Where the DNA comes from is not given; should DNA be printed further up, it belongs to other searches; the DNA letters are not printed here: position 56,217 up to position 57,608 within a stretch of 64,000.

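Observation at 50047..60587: Complete php-yhfSTUWXYZ-like cluster directly fused to pseudouridine catabolism genes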

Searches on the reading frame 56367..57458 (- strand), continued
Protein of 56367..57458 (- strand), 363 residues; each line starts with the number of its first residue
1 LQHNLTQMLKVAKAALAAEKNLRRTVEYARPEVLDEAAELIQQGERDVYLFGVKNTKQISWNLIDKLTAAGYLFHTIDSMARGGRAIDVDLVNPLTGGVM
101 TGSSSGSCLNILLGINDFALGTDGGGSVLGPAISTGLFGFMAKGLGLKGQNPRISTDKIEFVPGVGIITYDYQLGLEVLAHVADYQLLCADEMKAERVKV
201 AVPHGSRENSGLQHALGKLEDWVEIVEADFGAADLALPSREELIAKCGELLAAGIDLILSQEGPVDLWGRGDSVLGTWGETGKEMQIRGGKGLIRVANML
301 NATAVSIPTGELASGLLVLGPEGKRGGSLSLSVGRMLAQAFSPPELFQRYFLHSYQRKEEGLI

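Call 54: fold_search(model_id=the predicted structure, library=pdb)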
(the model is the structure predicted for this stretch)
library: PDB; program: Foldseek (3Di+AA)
matches with E <= 10: 1222; with E <= 0.001: 109
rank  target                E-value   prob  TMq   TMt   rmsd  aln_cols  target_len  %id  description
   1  9giz_A                1.4e-13  1.00  0.57  0.52   6.8       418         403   16  UMG-SP-1, a promiscuous hydrolase (released 2025-09-03)
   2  2dc0_A                2.5e-13  1.00  0.61  0.52   7.0       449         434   18  Crystal structure of amidase (released 2007-01-02)
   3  4gys_B                4.5e-13  1.00  0.60  0.49   9.0       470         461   16  Granulibacter bethesdensis allophanate hydrolase co-crystallized with malonate (released 2013-01-30)
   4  4gys_A                5.1e-13  1.00  0.56  0.46   9.5       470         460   17  Granulibacter bethesdensis allophanate hydrolase co-crystallized with malonate (released 2013-01-30)
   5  9je9_B                6.4e-13  1.00  0.62  0.54   6.8       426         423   14  Crystal structure of a amidase that can hydrolase PU plastic (released 2025-07-09)
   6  9fvf_B                6.8e-13  1.00  0.60  0.51   7.0       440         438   16  UMG-SP3 amidase from uncultured bacterium (released 2025-02-05)
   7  6dii_H                8.7e-13  1.00  0.70  0.44   6.3       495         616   15  Structure of Arabidopsis Fatty Acid Amide Hydrolase in Complex with methyl linolenyl fluorophosphonate (released 2019-03-27)
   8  6dhv_B                9.2e-13  1.00  0.68  0.43   6.1       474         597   15  Structure of Arabidopsis Fatty Acid Amide Hydrolase (released 2019-03-27)
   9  3kfu_E                1.0e-12  1.00  0.65  0.52   7.3       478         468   15  Crystal structure of the transamidosome (released 2010-08-25)
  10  3kfu_H                1.2e-12  1.00  0.66  0.52   9.0       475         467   16  Crystal structure of the transamidosome (released 2010-08-25)
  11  2df4_A                1.4e-12  1.00  0.63  0.49   8.8       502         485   14  Structure of tRNA-Dependent Amidotransferase GatCAB complexed with Mn2+ (released 2006-07-18)
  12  4n0i_A                1.4e-12  1.00  0.56  0.46   8.5       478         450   15  Crystal structure of S. cerevisiae mitochondrial GatFAB in complex with glutamine (released 2014-04-16)
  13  9je9_A                1.6e-12  1.00  0.60  0.54   6.5       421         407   15  Crystal structure of a amidase that can hydrolase PU plastic (released 2025-07-09)
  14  4gyr_A                1.9e-12  1.00  0.57  0.47   9.3       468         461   17  Granulibacter bethesdensis allophanate hydrolase apo (released 2013-01-30)
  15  9giz_B                2.0e-12  1.00  0.54  0.52   7.0       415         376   15  UMG-SP-1, a promiscuous hydrolase (released 2025-09-03)
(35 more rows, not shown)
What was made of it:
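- On Amidase-signature (AS) family: All 50 listed Foldseek PDB matches are AS enzymes, with E from 1e-13 to 4e-11 (call 54).
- The top fold matches of the amidase include urethanases and allophanate hydrolase, which cleave carbamoyl or ureido links (call 54).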

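Call 64: search_protein_families(library=ncbifam, proteins=[L005:16737-17174:+], max_evalue=0.00001)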
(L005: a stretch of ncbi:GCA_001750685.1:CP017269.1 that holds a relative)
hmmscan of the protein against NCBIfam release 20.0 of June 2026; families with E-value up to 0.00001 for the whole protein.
L005:16737-17174:+ (145 aa): 5 families
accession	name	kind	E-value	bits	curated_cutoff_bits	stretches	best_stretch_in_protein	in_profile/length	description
NF008113.2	PRK10860.1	equivalog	8.1e-50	168.9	150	1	1-144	11-154/165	tRNA adenosine(34) deaminase TadA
TIGR00326.1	eubact_ribD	equivalog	5.5e-17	62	156.35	1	1-143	1-138/343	bifunctional diaminohydroxyphosphoribosylaminopyrimidine deaminase/5-amino-6-(5-phosphoribosylamino)uracil reductase RibD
NF008052.0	PRK10786.1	equivalog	7.1e-11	41.4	500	1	18-141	26-142/367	bifunctional diaminohydroxyphosphoribosylaminopyrimidine deaminase/5-amino-6-(5-phosphoribosylamino)uracil reductase RibD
NF041025.1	antiphage_deaminase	equivalog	1.2e-06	27.7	400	0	46-91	339-383/437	anti-phage dCTP deaminase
TIGR02571.1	ComEB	equivalog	2.2e-06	27.7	219.45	0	44-91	67-112/151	ComE operon protein 2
